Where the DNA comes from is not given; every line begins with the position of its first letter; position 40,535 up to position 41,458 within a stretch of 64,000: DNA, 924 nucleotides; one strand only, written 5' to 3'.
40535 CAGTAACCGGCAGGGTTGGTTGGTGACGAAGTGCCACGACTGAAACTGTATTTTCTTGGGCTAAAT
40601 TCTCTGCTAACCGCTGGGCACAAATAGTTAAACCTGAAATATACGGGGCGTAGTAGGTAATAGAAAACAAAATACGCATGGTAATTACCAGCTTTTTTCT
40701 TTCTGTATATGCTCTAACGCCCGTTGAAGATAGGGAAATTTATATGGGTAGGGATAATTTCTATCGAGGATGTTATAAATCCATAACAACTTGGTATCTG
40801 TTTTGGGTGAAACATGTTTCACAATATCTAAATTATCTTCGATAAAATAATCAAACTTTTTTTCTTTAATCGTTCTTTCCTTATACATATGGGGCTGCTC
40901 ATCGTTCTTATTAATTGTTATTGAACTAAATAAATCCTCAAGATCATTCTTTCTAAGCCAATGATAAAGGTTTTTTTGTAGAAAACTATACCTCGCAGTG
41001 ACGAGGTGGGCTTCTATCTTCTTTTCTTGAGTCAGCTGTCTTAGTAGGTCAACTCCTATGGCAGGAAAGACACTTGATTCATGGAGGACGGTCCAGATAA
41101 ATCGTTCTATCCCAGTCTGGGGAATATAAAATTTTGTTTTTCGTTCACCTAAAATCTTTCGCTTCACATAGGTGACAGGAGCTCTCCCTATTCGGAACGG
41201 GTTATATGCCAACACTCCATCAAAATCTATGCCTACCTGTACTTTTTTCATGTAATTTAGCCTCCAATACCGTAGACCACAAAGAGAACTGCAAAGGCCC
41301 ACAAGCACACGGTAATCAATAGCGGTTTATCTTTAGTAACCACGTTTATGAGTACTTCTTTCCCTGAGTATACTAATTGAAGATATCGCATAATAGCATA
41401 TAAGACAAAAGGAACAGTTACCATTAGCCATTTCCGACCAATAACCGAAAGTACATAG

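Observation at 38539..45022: A decaprenyl-phosphoarabinose-like, lipid-linked pentose donor pathway built from non-orthologous parts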

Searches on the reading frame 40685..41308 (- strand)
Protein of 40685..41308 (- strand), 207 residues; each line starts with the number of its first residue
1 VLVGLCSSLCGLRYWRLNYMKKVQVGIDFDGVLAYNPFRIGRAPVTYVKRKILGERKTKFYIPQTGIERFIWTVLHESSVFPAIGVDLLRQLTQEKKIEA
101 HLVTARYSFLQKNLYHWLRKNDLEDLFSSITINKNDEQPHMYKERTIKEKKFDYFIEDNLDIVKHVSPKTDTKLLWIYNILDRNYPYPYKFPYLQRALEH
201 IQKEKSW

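Call 3: search_protein_families(library=pfam, proteins=[window:40685-41308:-], max_evalue=0.01)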
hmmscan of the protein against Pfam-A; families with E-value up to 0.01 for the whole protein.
window:40685-41308:- (207 aa): 0 families

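Call 4: search_protein_families(library=ncbifam, proteins=[window:40685-41308:-], max_evalue=0.01)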
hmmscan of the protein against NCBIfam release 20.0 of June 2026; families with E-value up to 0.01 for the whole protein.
window:40685-41308:- (207 aa): 0 families

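Call 7: search_solved_structures(query=window:40685-41308:-, max_evalue=10, show_alignments=2)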
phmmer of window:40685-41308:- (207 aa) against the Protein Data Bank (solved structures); distinct sequences matched with E-value up to 10: 3.
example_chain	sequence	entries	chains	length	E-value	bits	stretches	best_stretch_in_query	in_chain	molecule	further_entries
9h5r_B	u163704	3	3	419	0.28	14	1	22-116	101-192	Clan ME, family M16, insulinase-like metallopeptidase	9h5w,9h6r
4o2t_A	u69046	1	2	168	0.37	13.6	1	129-199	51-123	Uncharacterized protein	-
5k8j_B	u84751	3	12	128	1.2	12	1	9-54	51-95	Ribonuclease VapC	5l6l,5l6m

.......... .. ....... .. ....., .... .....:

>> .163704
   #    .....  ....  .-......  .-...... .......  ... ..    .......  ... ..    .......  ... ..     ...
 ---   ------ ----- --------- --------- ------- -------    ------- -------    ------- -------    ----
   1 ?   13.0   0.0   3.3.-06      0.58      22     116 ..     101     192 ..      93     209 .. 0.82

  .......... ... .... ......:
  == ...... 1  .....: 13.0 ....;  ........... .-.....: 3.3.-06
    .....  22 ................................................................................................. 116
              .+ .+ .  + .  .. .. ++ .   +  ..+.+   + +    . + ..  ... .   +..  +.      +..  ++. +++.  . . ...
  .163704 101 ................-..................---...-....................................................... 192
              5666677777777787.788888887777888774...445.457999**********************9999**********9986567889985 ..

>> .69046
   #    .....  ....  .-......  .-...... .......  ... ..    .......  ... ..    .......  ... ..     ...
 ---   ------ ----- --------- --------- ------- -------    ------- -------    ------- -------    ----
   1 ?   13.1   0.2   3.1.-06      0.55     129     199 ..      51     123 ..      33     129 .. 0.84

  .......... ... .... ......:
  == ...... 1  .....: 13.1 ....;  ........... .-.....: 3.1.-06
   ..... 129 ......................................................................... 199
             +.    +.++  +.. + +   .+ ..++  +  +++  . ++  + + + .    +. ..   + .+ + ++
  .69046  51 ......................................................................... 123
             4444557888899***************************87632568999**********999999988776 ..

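Call 15: find_homologous_proteins(query=window:40688-41251:-, max_evalue=0.001)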
Query window:40688-41251:- (188 aa): 299 proteins with E <= 0.001 among 382 candidates; the best 120 are listed.
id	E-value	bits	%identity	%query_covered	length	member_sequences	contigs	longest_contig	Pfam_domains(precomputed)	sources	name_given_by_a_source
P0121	6.2e-123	426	100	100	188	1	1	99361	-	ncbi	-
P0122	2.0e-101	356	82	98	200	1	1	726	-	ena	-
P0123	7.4e-99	347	78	99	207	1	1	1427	-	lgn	-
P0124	1.5e-98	346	80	97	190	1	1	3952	-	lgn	-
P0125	1.2e-92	327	76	98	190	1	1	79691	-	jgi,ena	-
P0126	5.8e-92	325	76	96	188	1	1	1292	-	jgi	-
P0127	8.8e-91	321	73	99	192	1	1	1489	-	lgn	-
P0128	1.2e-89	317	75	97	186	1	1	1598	-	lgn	-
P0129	3.1e-88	313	73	97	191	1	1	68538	-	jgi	jgi:hypothetical protein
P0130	4.0e-88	312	75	96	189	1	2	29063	-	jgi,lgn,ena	-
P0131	2.3e-87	310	75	96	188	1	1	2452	-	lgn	-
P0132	5.0e-86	305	71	96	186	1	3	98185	-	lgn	-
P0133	6.5e-86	305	72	96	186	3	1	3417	-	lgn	-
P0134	7.5e-86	305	71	95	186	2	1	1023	-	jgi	jgi:uncharacterized HAD superfamily protein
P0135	1.1e-84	301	72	96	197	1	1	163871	-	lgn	-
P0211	7.4e-67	243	55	97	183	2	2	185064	-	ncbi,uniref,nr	ncbi:hypothetical protein A2634_00805 [Candidatus Amesbacteria bacterium RIFCSPHIGHO2_01_FULL_48_32]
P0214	1.1e-66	242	58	98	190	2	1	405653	-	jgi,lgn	-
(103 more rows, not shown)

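Call 19: find_encoding_contigs(protein=P0211, flank=10000, max_places=1)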
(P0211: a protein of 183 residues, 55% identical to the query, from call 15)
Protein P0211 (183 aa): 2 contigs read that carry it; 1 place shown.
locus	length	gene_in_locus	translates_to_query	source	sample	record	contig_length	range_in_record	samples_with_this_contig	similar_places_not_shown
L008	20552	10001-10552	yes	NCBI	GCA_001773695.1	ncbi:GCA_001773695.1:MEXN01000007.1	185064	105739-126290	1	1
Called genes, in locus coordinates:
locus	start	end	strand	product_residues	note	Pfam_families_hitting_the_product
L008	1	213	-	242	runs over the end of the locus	PF03444:WHD_HrcA (weak), PF01628:HrcA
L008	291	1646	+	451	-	PF01229:Glyco_hydro_39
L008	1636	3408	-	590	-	PF00009:GTP_EFTU, PF03144:GTP_EFTU_D2, PF00679:EFG_C, PF06421:LepA_C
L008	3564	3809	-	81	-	PF12441:CopG_antitoxin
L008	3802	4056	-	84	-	-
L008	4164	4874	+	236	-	PF24038:DUF7347 (weak), PF00293:NUDIX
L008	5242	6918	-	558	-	PF03023:MurJ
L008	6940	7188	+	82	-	PF01649:Ribosomal_S20p (weak)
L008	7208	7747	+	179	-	PF05137:PilN (weak)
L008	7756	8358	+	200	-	PF04350:PilO (weak)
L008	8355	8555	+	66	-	-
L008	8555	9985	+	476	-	PF16656:Pur_ac_phosph_N, PF17936:Big_6 (faint)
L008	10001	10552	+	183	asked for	-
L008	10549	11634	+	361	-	PF13439:Glyco_transf_4, PF13579:Glyco_trans_4_4, PF20706:GT4-conflict (weak), PF00534:Glycos_transf_1, PF13692:Glyco_trans_1_4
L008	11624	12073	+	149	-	PF02475:TRM5-TYW2_MTfase (weak)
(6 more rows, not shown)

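Call 20: find_encoding_contigs(protein=P0214, flank=10000, max_places=1)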
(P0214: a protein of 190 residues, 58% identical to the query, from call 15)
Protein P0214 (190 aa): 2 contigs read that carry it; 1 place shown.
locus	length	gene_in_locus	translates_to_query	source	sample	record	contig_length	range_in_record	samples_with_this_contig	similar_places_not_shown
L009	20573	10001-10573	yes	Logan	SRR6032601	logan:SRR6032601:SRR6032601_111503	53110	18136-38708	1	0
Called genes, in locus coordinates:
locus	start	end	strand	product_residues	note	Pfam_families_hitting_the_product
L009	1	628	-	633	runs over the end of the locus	PF00012:HSP70, PF06723:MreB_Mbl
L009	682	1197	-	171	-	PF01025:GrpE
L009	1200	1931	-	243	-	PF01628:HrcA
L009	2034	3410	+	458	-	PF01229:Glyco_hydro_39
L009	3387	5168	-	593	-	PF00009:GTP_EFTU, PF03144:GTP_EFTU_D2, PF22042:EF-G_D2 (weak), PF00679:EFG_C, PF06421:LepA_C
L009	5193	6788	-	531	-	PF01554:MatE (faint), PF03023:MurJ, PF13440:Polysacc_synt_3, PF01943:Polysacc_synt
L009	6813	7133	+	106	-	PF01649:Ribosomal_S20p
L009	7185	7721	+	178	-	-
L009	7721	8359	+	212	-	-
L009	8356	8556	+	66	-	-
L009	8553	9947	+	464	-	PF16656:Pur_ac_phosph_N, PF13620:CarboxypepD_reg (faint), PF19077:Big_13 (weak)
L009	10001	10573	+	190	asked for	-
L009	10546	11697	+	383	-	PF13439:Glyco_transf_4 (weak), PF13579:Glyco_trans_4_4 (faint), PF00534:Glycos_transf_1, PF13692:Glyco_trans_1_4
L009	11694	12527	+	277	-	PF13489:Methyltransf_23, PF01209:Ubie_methyltran, PF05175:MTS (weak), PF07021:MetW (weak), PF13847:Methyltransf_31, PF08241:Methyltransf_11, PF08242:Methyltransf_12, PF13649:Methyltransf_25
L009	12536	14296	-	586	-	PF13231:PMT_2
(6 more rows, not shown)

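Call 21: find_related_loci(query=A1, collection=genome_contigs, flank=10000)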
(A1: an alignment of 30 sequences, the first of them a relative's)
Query A1 (188 aa) in genome_contigs; peptide patterns used: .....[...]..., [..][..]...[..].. (x = any residue, [..] = any of these).
331 stretches matched a pattern; 208 encode a relative of the query (tblastn E <= 1e-3); the best 80 are kept; 80 distinct loci.
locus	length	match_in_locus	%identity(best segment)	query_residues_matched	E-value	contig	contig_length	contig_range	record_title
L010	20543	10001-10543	72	2-182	5e-89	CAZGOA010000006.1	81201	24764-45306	MAG TPA_asm: uncultured Gammaproteobacteria bacterium isolate binchicken_co277_142 genome assembly, contig: NODE_627_len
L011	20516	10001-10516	66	15-186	3e-78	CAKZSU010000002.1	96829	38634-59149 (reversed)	MAG: uncultured Patescibacteria group bacterium isolate N1_Bin_METABAT__44_1 genome assembly, contig: c_000002979395, wh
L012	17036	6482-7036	59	1-185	2e-76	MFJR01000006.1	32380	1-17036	MAG: Candidatus Gottesmanbacteria bacterium RIFCSPLOWO2_01_FULL_39_12b rifcsplowo2_01_scaffold_1874, whole genome shotgu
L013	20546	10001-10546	58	2-183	4e-74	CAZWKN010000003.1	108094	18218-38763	MAG TPA_asm: uncultured Gammaproteobacteria bacterium isolate SRP192515_co1_359 genome assembly, contig: NODE_97_length_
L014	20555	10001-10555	55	1-185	6e-71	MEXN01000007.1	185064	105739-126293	MAG: Candidatus Amesbacteria bacterium RIFCSPLOWO2_01_FULL_48_25 rifcsplowo2_01_scaffold_52, whole genome shotgun sequen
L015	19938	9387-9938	56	2-185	2e-70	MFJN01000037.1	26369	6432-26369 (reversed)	MAG: Candidatus Gottesmanbacteria bacterium RIFCSPHIGHO2_02_FULL_40_13 rifcsphigho2_02_scaffold_3794, whole genome shotg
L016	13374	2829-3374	58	2-182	6e-70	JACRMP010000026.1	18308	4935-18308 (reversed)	MAG: Candidatus Gottesmanbacteria bacterium isolate NC_groundwater_1910_Pr3_S2p5_48_11 SR2-18-S2p5_coassembly_scaffold_2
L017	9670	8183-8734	55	2-185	1e-68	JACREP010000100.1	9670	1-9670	MAG: Candidatus Gottesmanbacteria bacterium isolate NC_groundwater_1702_Pr3_B-0.1um_50_12 SR-2_scaffold_141_3033789, who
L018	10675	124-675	57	2-185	2e-68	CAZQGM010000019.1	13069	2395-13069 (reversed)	MAG TPA_asm: uncultured Gammaproteobacteria bacterium isolate SRP107338_co1_310 genome assembly, contig: NODE_5290_lengt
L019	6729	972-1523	53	2-185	2e-67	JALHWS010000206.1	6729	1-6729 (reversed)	MAG: Candidatus Microgenomates bacterium isolate PFL108 seq_4872954, whole genome shotgun sequence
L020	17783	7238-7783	54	2-182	4e-67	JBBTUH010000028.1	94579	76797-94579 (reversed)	MAG: Patescibacteria group bacterium isolate H41-bin250_1 H41_bin250_1_000000000028, whole genome shotgun sequence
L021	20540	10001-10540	54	4-183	8e-67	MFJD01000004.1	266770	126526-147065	MAG: Candidatus Gottesmanbacteria bacterium RBG_16_52_11 RBG_16_scaffold_141, whole genome shotgun sequence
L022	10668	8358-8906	53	1-182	7e-67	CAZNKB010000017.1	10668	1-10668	MAG TPA_asm: uncultured Gammaproteobacteria bacterium isolate SRP173033_co3_60 genome assembly, contig: NODE_8477_length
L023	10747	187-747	51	2-188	8e-67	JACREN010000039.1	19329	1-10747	MAG: Candidatus Gottesmanbacteria bacterium isolate NC_groundwater_1700_Pr3_B-0.1um_46_16 SR-2_scaffold_141_2922221, who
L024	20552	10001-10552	53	1-184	2e-66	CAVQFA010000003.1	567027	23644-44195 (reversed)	MAG: Candidatus Gottesmanbacteria bacterium isolate MFD05942.bin.1.211 genome assembly, contig: contig_16765, whole geno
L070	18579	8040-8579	45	4-183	8e-55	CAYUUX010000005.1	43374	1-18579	MAG TPA_asm: uncultured Gammaproteobacteria bacterium isolate binchicken_co22_244 genome assembly, contig: NODE_917_leng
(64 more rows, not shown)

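Call 25: predict_structure(alignment_id=A1)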
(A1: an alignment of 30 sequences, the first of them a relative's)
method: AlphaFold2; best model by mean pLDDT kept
length: 188 residues; sequences in the alignment: 30
mean_pLDDT: 89.3   pTM: 0.86
mean pLDDT of the five models: 89.3, 88.9, 88.9, 85.9, 85.1
residues with pLDDT >= 90: 129; 70-90: 36; 50-70: 23; < 50: 0
segments of 3 or more residues with pLDDT < 50: none
pLDDT, mean of each block of 10 residues (from residue 1): 94 83 59 61 85 76 94 97 94 94 97 95 97 98 96 97 92 98 91
secondary structure, 60 per line:
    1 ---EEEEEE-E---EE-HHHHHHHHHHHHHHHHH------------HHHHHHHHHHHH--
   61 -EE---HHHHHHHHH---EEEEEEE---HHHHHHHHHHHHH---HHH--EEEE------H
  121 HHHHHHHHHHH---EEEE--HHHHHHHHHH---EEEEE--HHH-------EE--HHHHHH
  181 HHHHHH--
elements in order: E4-9 H18-34 H47-58 H67-75 E79-85 H89-101 E110-113 H120-131 E135-138 H141-150 E154-158 H175-186

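Call 29: fold_search(model_id=the predicted structure, library=pdb)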
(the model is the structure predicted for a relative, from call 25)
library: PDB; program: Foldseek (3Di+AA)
matches with E <= 10: 1346; with E <= 0.001: 68
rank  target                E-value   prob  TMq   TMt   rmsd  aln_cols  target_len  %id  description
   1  3kzx                  8.3e-06  1.00  0.54  0.50  10.2       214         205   17  Crystal structure of a Had-superfamily hydrolase from Ehrlichia chaffeensis at 1.9A resolution (released 2009-12-22)
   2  2ybd                  1.2e-05  1.00  0.54  0.52  11.3       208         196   15  Crystal structure of probable had family hydrolase from pseudomonas fluorescens pf-5 with bound phosphate (released 2011-03-16)
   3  3kbb                  1.3e-05  1.00  0.58  0.52   9.3       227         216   14  Crystal structure of putative beta-phosphoglucomutase from Thermotoga maritima (released 2009-11-17)
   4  1te2_A                2.2e-05  1.00  0.61  0.54   5.7       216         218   14  Putative Phosphatase Ynic from Escherichia coli K12 (released 2004-08-03)
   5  3r09                  2.5e-05  1.00  0.56  0.54  11.2       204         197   15  Crystal structure of probable HAD family hydrolase from Pseudomonas fluorescens Pf-5 with bound Mg (released 2011-04-20)
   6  3e58_A                2.8e-05  1.00  0.62  0.57   5.8       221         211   13  Crystal structure of putative beta-phosphoglucomutase from Streptococcus thermophilus (released 2008-08-26)
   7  2go7_A                3.6e-05  1.00  0.57  0.53   6.5       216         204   13  CRYSTAL STRUCTURE OF A HYDROLASE FROM HALOACID DEHALOGENASE-LIKE FAMILY (SP_2064) FROM STREPTOCOCCUS PNEUMONIAE TIGR4  (released 2006-05-23)
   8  3l5k                  3.6e-05  1.00  0.52  0.43   8.1       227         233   14  The crystal structure of human Haloacid Dehalogenase-like Hydrolase Domain containing 1A (HDHD1A) (released 2010-03-09)
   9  2go7_B                6.9e-05  1.00  0.60  0.57   6.2       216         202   13  CRYSTAL STRUCTURE OF A HYDROLASE FROM HALOACID DEHALOGENASE-LIKE FAMILY (SP_2064) FROM STREPTOCOCCUS PNEUMONIAE TIGR4  (released 2006-05-23)
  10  3e58_B                7.4e-05  1.00  0.59  0.54   7.4       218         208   14  Crystal structure of putative beta-phosphoglucomutase from Streptococcus thermophilus (released 2008-08-26)
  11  3m9l                  7.4e-05  1.00  0.54  0.51  10.7       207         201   15  Crystal structure of probable had family hydrolase from pseudomonas fluorescens pf-5 (released 2010-04-07)
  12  9m7l                  8.4e-05  1.00  0.56  0.48   6.9       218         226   15  Crystal structure of Pseudouridine 5'-monophosphate phosphatase from human (hHDHD1A) in the unliganded state (released 2025-06-18)
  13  2go7_C                8.9e-05  1.00  0.53  0.49   9.7       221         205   11  CRYSTAL STRUCTURE OF A HYDROLASE FROM HALOACID DEHALOGENASE-LIKE FAMILY (SP_2064) FROM STREPTOCOCCUS PNEUMONIAE TIGR4  (released 2006-05-23)
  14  5o6p                  9.5e-05  1.00  0.54  0.49   7.2       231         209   14  Structure of beta-phosphoglucomutase D10N mutant in complex with glucose-1,6-bisphosphate (released 2018-06-20)
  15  2yy6_A                1.0e-04  1.00  0.57  0.52   7.8       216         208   12  Crystal Structure of the phosphoglycolate phosphatase from Aquifex aeolicus VF5 (released 2007-10-30)
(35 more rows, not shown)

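Call 104: search_protein_families(library=ncbifam, proteins=[L070:8666-9709:+], max_evalue=1e-10)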
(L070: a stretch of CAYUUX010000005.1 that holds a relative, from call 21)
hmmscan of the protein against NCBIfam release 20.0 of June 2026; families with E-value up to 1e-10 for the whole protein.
L070:8666-9709:+ (347 aa): 10 families
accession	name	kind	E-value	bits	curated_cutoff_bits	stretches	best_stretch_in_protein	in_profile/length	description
TIGR03466.1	HpnA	hypoth_equivalog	1.1e-32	113.2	367.65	1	8-170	4-174/327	hopanoid-associated sugar epimerase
NF042422.1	oxyalk_red_OleD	equivalog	1.8e-23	83.5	580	1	8-311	4-323/329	2-alkyl-3-oxoalkanoate reductase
TIGR04180.1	EDH_00030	hypoth_equivalog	1e-22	80.6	475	1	8-170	2-179/297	NAD-dependent 4,6-dehydratase LegB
TIGR01181.1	dTDP_gluc_dehyt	equivalog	4.7e-21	75.2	365.1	1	7-321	2-316/321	dTDP-glucose 4,6-dehydratase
NF042423.1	oxyalk_red_Shew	equivalog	8.2e-21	74.4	580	1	7-170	11-178/331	2-alkyl-3-oxoalkanoate reductase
NF052578.1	StrlDmthSdmBMthl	equivalog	1e-17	64.9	600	1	8-170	4-173/328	sterol demethylase protein SdmB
TIGR01179.1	galE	equivalog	1e-16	60.7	262.3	1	8-161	3-171/332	UDP-glucose 4-epimerase GalE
TIGR01746.1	Thioester-redct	subfamily_domain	2e-15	56.9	213.35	1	8-177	3-206/371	thioester reductase domain-containing protein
TIGR01777.1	yfcH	hypoth_equivalog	1.7e-14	54.1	207.35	1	8-260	2-254/292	TIGR01777 family oxidoreductase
NF043036.1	ErythonDh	equivalog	7.5e-12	45.1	325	1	8-149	4-161/321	D-erythronate dehydrogenase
